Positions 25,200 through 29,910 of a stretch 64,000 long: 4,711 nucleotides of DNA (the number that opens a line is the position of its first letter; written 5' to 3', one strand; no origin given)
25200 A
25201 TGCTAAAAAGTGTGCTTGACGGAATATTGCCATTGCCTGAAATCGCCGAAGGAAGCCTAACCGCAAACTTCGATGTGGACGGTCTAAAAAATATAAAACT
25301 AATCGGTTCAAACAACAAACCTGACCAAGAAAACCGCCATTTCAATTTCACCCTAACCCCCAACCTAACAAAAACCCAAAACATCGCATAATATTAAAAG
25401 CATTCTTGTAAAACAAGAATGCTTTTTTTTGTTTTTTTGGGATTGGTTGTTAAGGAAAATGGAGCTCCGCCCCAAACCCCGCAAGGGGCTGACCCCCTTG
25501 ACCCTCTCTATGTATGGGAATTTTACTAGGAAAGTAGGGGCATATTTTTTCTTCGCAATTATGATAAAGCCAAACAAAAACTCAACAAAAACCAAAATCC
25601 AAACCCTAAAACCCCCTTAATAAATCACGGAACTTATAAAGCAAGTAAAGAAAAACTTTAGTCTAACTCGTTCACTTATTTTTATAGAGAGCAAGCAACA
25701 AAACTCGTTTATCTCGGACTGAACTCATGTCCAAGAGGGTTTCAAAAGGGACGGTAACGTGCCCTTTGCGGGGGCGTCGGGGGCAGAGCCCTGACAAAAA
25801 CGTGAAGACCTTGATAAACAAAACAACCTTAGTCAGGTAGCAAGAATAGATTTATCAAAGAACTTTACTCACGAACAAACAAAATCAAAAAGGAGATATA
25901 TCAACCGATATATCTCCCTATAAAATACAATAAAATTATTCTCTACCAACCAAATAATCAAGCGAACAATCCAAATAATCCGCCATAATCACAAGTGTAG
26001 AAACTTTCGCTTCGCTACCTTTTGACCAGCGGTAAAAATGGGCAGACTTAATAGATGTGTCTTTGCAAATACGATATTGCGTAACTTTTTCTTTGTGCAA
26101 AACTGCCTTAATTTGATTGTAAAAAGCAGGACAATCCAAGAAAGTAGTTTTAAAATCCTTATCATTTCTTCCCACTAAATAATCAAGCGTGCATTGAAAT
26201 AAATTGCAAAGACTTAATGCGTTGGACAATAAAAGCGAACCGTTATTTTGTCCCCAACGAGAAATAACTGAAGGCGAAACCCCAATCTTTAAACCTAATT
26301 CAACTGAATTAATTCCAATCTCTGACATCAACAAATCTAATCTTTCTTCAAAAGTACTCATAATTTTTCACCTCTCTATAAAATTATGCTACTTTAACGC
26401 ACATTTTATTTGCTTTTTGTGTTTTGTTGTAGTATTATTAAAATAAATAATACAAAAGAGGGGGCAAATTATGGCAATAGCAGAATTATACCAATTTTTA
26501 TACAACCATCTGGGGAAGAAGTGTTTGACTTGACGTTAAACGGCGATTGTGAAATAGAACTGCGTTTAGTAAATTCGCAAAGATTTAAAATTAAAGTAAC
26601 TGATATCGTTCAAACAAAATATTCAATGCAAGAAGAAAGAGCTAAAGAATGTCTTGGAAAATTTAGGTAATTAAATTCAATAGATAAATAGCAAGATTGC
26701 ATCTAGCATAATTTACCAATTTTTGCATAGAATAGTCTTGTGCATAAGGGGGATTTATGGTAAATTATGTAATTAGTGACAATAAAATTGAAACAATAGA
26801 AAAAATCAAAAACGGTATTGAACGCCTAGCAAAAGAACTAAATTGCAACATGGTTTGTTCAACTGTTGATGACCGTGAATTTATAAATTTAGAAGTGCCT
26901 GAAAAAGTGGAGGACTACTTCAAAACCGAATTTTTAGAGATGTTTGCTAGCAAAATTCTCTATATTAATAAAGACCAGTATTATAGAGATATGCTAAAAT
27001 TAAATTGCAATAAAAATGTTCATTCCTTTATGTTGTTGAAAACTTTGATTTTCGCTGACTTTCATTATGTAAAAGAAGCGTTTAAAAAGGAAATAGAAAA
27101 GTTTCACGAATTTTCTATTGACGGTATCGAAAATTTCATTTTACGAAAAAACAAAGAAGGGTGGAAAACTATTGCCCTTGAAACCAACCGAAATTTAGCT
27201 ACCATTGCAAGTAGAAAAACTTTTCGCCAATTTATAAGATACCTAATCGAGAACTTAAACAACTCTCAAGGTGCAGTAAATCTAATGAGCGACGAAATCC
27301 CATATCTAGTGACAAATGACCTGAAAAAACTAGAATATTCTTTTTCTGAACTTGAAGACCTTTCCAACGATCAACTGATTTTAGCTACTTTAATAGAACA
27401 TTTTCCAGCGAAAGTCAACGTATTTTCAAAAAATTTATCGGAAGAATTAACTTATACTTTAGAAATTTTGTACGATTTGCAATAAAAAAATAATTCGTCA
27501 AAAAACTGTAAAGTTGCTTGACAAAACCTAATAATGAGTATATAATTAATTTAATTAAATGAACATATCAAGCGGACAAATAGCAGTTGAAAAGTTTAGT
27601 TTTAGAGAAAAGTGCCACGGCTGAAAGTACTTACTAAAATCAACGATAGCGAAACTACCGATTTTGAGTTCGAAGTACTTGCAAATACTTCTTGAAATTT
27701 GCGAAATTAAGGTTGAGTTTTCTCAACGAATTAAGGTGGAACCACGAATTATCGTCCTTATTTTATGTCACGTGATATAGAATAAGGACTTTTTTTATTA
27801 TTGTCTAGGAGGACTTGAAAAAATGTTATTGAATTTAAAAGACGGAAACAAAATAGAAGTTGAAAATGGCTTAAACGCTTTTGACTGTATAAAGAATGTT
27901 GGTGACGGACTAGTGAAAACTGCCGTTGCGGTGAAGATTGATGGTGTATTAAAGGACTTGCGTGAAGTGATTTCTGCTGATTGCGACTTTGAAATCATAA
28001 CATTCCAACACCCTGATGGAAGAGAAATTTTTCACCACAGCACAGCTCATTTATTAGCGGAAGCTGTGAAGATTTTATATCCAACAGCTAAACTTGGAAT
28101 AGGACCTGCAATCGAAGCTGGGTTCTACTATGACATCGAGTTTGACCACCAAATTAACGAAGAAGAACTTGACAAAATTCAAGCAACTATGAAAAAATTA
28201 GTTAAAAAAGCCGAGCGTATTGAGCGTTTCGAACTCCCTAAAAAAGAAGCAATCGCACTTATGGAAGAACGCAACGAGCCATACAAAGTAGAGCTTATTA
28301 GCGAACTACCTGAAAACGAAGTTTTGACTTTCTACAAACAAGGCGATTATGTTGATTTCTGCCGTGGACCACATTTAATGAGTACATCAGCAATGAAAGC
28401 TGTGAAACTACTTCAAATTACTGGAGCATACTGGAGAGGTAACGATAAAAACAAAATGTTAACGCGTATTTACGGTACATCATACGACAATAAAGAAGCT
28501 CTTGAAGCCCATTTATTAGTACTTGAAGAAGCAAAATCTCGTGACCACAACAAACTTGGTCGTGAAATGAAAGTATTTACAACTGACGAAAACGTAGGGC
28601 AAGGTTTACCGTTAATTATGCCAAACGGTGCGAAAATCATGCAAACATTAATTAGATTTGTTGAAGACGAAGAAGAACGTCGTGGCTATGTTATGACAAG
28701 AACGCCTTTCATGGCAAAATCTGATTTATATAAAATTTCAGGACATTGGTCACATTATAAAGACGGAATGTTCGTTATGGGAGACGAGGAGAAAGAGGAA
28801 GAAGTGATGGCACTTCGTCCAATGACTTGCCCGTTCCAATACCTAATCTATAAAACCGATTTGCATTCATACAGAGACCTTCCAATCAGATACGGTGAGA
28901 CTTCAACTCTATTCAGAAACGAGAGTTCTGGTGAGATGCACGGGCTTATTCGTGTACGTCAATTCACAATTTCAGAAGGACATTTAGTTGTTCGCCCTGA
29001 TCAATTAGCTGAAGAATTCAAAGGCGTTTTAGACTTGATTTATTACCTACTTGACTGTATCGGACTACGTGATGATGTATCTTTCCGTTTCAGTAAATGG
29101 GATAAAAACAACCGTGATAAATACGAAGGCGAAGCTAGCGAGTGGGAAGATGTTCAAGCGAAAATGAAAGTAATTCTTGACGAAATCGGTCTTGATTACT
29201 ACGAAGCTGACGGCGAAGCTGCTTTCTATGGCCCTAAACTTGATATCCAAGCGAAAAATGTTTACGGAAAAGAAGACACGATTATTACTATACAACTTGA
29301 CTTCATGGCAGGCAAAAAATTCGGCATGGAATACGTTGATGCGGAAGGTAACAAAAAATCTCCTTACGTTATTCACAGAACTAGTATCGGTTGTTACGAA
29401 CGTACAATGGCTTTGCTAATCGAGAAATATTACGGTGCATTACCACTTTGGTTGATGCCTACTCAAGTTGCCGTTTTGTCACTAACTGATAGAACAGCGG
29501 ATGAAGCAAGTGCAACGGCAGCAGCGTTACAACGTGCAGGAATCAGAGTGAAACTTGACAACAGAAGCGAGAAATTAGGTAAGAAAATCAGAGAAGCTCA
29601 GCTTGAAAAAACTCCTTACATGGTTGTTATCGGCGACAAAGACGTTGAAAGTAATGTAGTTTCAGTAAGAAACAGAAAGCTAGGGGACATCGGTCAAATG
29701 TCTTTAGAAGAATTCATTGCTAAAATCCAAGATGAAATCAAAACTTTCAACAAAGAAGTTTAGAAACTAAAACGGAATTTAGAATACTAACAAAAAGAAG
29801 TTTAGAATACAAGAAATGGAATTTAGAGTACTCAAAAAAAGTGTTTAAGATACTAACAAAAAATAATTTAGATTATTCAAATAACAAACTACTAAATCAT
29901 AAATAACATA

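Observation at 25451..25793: A GC-rich repeat element of about 57 nt is present in at least four copies, in both orientations, in an AT-rich genome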

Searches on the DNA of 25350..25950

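Call 12: search_rna_families(source=window, start=25350, end=25950, threshold=evalue, max_evalue=10)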
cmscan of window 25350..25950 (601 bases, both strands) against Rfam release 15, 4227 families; matches with E-value up to 10: 18.
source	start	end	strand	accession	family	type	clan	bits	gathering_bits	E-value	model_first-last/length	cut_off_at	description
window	25397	25470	-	RF02844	RefA9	Gene; antisense;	-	23.9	49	0.25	1-64/64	no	Enterococcus sRNA A9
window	25387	25435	+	RF04343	Plastid-psbA-2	Cis-reg;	CL00153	22.5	55.8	0.09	1-60/60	no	Plastid-psbA-2 3UTR RNA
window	25388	25435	-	RF04352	Plastid-psbA-4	Cis-reg;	CL00153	21.2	56.8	0.51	1-61/61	no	Plastid-psbA-4 3UTR RNA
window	25364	25441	+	RF00353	snoR31_Z110_Z27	Gene; snRNA; snoRNA; CD-box;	-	20.5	45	4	1-97/97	no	Small nucleolar RNA snoR31/Z110/Z27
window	25635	25736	-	RF02731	JA03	Gene; sRNA;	-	19.2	44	0.053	1-274/274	no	Aggregatibacter sRNA JA03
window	25377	25438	+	RF00078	MicA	Gene; sRNA;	-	18.7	41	2.6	1-75/75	no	MicA sRNA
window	25386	25439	+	RF03815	mir-3051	Gene; miRNA;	-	17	100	5.8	1-77/77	no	mir-3051 microRNA precursor family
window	25360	25439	+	RF00616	LhrC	Gene; sRNA;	CL00114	16.9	110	8.2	1-111/111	no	Listeria LhrC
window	25350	25437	+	RF00557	L10_leader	Cis-reg; leader;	-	16.3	44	3.3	42-138/138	5'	Ribosomal protein L10 leader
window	25376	25445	+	RF00834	mir-268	Gene; miRNA;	-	16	47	8.4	1-89/89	no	mir-268 microRNA precursor family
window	25619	25696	-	RF02348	tracrRNA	Gene; CRISPR;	-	15.8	70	8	1-92/92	no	Trans-activating crRNA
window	25350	25427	+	RF04184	BTnc060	Gene; sRNA;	-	15.7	228.9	7.5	129-213/213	5'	Bacteroides sRNA BTnc060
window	25445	25560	-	RF00423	SCARNA4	Gene; snRNA; snoRNA; scaRNA;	CL00019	15.5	60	2.4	1-129/129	no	Small Cajal body specific RNA 4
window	25394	25428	-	RF03996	mir-3012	Gene; miRNA;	-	15.4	90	9.8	1-68/68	no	mir-3012 microRNA precursor family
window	25879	25930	-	RF00979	mir-553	Gene; miRNA;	-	15.3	82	8.8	1-62/62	no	mir-553 microRNA precursor family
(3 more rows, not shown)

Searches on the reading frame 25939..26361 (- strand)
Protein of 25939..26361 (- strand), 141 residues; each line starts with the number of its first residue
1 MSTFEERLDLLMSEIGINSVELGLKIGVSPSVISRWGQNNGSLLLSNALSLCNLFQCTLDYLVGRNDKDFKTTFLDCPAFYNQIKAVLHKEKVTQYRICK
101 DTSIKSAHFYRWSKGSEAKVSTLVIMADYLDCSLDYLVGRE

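Call 32: find_encoding_contigs(protein=window:25939-26361:-, flank=4000, max_places=10)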
Protein window:25939-26361:- (141 aa): 3 contigs read that carry it; 1 place shown.
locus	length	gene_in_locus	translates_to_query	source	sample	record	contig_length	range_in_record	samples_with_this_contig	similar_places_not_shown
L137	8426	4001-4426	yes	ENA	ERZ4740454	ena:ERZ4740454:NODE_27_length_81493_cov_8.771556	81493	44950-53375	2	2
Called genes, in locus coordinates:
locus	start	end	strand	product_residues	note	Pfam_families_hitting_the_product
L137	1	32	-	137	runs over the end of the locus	PF05198:IF3_N, PF00707:IF3_C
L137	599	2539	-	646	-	PF07973:tRNA_SAD, PF00587:tRNA-synt_2b, PF03129:HGTP_anticodon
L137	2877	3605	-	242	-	-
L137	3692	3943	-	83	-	-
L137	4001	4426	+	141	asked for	PF13443:HTH_26 (faint), PF01381:HTH_3 (faint)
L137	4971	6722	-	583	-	-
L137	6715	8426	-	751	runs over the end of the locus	PF03176:MMPL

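Call 33: find_homologous_proteins(query=window:25939-26361:-, max_evalue=1e-10)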
Query window:25939-26361:- (141 aa): 3 proteins with E <= 1e-10 among 15 candidates.
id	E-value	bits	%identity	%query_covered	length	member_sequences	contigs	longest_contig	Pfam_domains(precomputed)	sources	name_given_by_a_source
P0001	1.1e-88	312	100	100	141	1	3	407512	PF01381.29,PF13443.13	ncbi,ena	-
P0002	3.2e-31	126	44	98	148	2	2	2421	PF12844.14,PF01381.29,PF13443.13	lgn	-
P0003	2.9e-27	113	43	98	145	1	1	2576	PF01381.29,PF13443.13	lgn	-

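Call 35: find_encoding_contigs(protein=P0006, flank=8000, max_places=5)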
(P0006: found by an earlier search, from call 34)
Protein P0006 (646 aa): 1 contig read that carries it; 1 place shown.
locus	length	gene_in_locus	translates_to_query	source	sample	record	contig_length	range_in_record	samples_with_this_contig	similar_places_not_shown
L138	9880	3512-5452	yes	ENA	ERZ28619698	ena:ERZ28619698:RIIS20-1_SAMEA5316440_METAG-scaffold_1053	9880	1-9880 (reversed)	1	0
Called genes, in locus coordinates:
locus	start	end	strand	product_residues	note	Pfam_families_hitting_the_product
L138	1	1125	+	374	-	?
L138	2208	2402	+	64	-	-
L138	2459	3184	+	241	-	-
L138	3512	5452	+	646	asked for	PF02824:TGS (faint), PF07973:tRNA_SAD, PF00587:tRNA-synt_2b, PF03129:HGTP_anticodon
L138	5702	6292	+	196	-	PF05198:IF3_N, PF00707:IF3_C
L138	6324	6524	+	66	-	PF01632:Ribosomal_L35p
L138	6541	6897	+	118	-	PF00453:Ribosomal_L20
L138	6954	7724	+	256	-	PF22435:MRM3-like_sub_bind, PF08032:SpoU_sub_bind (weak), PF00588:SpoU_methylase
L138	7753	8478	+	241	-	PF20772:TACO1_YebC_N, PF01709:Transcrip_reg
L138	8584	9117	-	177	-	-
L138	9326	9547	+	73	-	PF12844:HTH_19 (weak), PF01381:HTH_3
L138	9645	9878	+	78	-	?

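Call 36: find_encoding_contigs(protein=P0008, flank=8000, max_places=5)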
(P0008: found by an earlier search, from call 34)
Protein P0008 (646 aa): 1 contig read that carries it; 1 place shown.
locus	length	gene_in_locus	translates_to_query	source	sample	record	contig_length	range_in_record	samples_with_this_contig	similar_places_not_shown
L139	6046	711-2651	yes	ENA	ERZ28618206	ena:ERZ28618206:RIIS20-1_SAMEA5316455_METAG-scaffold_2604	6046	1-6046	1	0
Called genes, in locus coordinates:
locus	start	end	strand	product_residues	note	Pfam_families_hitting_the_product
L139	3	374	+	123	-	?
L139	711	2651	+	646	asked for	PF07973:tRNA_SAD, PF00587:tRNA-synt_2b, PF03129:HGTP_anticodon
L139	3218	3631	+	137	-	PF05198:IF3_N, PF00707:IF3_C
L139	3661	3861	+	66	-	PF01632:Ribosomal_L35p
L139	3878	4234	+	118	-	PF00453:Ribosomal_L20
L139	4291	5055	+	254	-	PF22435:MRM3-like_sub_bind, PF08032:SpoU_sub_bind (faint), PF00588:SpoU_methylase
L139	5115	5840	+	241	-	PF20772:TACO1_YebC_N, PF01709:Transcrip_reg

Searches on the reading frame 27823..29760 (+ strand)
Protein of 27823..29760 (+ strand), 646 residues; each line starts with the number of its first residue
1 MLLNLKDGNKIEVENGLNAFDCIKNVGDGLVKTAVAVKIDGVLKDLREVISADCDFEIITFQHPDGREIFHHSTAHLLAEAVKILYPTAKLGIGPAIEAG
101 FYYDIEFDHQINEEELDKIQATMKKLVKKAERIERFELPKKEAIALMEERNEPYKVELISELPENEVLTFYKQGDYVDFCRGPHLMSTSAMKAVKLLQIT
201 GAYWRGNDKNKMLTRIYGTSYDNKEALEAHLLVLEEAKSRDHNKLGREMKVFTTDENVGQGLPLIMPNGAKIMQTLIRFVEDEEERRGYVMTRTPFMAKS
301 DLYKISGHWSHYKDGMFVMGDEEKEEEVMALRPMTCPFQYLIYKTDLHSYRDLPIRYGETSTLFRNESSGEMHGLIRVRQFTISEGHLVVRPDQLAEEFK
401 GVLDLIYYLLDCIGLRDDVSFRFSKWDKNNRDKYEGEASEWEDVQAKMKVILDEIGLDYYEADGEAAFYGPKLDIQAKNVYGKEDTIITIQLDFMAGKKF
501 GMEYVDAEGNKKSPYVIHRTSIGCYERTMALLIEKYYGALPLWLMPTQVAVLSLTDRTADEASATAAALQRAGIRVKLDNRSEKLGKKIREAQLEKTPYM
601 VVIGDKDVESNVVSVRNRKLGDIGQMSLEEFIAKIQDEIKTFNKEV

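Call 34: list_cluster_members(proteins=[P0001, window:27823-29760:+])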
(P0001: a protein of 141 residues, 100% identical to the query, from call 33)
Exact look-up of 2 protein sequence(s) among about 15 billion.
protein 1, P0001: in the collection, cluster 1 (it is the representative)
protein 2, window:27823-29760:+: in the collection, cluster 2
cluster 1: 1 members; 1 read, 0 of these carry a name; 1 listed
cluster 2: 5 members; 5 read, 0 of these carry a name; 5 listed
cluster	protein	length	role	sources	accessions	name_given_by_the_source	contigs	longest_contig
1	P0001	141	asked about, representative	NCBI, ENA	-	-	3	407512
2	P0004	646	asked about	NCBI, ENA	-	-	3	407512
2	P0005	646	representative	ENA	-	-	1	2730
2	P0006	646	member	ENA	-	-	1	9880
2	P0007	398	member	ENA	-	-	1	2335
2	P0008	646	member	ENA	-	-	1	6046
